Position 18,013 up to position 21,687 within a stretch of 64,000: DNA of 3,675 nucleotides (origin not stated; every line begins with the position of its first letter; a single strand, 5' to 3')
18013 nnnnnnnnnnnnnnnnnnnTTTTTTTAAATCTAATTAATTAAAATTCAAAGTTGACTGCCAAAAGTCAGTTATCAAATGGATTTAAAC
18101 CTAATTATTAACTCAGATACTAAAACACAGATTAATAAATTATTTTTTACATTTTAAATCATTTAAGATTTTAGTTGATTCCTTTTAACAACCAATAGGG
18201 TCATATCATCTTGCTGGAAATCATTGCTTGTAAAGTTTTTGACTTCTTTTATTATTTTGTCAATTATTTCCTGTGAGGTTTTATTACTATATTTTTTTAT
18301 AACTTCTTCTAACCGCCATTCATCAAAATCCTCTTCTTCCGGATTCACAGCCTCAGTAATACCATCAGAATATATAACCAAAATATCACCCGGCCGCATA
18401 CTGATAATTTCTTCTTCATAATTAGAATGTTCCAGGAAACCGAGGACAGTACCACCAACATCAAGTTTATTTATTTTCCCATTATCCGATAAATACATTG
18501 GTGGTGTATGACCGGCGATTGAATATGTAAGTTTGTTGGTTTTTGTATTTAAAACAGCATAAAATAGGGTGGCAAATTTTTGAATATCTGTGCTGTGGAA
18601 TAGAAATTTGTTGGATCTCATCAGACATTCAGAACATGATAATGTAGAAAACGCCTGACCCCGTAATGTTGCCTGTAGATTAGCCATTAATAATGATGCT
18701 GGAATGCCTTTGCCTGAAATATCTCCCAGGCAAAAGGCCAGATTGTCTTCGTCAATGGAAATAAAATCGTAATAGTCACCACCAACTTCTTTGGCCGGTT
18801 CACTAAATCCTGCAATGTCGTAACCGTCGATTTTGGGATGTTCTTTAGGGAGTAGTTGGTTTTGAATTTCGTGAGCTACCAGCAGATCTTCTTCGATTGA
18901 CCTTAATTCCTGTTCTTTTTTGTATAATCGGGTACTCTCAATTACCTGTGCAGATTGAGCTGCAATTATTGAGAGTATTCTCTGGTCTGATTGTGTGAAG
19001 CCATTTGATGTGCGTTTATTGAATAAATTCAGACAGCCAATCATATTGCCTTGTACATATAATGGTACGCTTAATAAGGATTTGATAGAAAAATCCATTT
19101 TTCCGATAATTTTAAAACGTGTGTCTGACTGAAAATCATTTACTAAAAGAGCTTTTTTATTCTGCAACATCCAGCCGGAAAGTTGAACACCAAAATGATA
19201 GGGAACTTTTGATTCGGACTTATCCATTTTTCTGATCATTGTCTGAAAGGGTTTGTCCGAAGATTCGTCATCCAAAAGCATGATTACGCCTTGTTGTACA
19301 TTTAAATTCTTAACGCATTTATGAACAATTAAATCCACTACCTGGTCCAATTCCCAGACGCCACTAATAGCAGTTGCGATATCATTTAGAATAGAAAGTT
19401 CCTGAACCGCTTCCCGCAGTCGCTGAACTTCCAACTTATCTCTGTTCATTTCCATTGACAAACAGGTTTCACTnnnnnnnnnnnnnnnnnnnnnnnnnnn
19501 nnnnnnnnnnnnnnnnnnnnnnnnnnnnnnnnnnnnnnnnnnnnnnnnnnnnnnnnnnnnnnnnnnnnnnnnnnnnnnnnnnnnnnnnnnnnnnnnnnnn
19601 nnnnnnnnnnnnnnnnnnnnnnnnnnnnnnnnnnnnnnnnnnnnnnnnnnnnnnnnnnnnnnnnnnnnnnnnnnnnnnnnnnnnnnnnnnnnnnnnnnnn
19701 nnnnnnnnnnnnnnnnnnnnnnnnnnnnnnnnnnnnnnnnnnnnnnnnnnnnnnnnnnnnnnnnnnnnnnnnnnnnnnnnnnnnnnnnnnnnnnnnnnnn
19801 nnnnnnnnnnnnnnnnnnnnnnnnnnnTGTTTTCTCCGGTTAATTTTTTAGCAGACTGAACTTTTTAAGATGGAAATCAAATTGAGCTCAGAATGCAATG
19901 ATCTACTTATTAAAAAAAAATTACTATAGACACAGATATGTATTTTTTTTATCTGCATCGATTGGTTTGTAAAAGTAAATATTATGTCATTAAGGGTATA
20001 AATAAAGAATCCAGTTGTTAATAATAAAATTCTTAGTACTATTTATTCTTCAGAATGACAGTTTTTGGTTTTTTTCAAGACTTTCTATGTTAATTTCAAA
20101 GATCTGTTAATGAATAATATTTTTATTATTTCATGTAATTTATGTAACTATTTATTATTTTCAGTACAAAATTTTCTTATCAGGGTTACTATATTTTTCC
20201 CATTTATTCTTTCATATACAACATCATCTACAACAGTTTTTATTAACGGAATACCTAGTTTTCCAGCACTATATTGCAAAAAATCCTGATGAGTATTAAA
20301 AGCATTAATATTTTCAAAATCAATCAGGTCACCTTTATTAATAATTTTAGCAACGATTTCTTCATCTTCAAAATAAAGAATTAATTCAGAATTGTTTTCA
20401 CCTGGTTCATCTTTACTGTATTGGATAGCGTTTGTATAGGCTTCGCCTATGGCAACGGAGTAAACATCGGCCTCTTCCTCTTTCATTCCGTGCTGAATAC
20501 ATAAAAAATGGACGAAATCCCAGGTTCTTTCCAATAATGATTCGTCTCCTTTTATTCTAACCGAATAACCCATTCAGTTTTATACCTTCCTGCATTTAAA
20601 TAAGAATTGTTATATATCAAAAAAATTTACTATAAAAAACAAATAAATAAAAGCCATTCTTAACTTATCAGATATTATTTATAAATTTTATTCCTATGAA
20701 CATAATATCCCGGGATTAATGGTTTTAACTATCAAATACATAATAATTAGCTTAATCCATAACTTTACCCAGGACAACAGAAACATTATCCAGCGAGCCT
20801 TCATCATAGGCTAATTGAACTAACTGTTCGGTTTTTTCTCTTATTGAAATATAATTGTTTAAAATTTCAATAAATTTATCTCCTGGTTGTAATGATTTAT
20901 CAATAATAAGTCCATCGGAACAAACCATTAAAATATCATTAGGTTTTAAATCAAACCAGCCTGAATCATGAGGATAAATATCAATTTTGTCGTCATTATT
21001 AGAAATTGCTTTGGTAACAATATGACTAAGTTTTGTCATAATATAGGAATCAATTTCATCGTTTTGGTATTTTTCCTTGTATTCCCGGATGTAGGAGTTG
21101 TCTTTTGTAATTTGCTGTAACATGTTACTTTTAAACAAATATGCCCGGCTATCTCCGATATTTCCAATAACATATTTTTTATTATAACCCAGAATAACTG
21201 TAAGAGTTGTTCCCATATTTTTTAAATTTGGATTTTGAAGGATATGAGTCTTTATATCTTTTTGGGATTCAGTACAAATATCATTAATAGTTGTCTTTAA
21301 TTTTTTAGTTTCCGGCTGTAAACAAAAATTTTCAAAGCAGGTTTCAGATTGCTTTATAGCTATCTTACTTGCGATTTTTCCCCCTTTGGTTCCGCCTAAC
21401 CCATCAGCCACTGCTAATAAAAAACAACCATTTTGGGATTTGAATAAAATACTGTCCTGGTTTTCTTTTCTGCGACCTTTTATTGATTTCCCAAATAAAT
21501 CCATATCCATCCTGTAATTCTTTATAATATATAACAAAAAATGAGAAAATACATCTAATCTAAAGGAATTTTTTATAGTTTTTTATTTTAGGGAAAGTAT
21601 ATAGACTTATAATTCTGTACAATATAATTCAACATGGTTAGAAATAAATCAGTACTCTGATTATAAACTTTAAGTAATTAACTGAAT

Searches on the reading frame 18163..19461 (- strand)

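Call 40: search_protein_families(library=pfam, proteins=[window:18163-19461:-], max_evalue=0.0001)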
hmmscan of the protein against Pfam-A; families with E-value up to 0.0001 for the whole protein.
window:18163-19461:- (432 aa): 3 families
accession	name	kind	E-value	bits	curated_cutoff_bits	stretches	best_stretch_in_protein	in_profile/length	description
PF07228.17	SpoIIE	-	4.6e-47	160.9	25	1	237-427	1-191/192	Stage II sporulation protein E (SpoIIE)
PF13185.12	GAF_2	-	8.3e-19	68.6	28.6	1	38-175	4-136/136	GAF domain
PF01590.32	GAF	-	1.4e-13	52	22.4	1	37-174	1-133/133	GAF domain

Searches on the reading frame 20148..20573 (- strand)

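Call 50: search_protein_families(library=pfam, proteins=[window:20148-20573:-], max_evalue=0.0001)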
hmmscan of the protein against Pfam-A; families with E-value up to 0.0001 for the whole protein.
window:20148-20573:- (141 aa): 1 family
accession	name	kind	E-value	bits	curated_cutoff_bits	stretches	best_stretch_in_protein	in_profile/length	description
PF13581.12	HATPase_c_2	-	2.4e-12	47.4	27.4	1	21-132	15-126/127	Histidine kinase-like ATPase domain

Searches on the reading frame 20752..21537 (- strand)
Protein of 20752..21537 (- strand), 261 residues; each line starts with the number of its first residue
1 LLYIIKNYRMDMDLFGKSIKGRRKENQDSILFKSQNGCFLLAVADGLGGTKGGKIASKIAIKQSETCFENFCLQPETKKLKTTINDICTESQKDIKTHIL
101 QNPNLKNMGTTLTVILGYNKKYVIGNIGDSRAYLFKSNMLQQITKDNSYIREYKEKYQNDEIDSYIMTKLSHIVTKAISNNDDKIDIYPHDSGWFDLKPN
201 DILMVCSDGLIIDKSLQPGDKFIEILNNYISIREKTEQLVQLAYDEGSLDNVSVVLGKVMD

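Call 50: search_protein_families(library=pfam, proteins=[window:20752-21537:-], max_evalue=0.0001)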
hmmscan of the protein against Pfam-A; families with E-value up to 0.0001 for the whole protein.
window:20752-21537:- (261 aa): 2 families
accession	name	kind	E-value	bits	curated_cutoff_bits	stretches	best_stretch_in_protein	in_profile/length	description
PF13672.11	PP2C_2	-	5.6e-19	68.9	24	1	16-238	2-203/209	Protein phosphatase 2C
PF00481.26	PP2C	-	4.7e-08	33.4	20.3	1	14-146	3-139/255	Protein phosphatase 2C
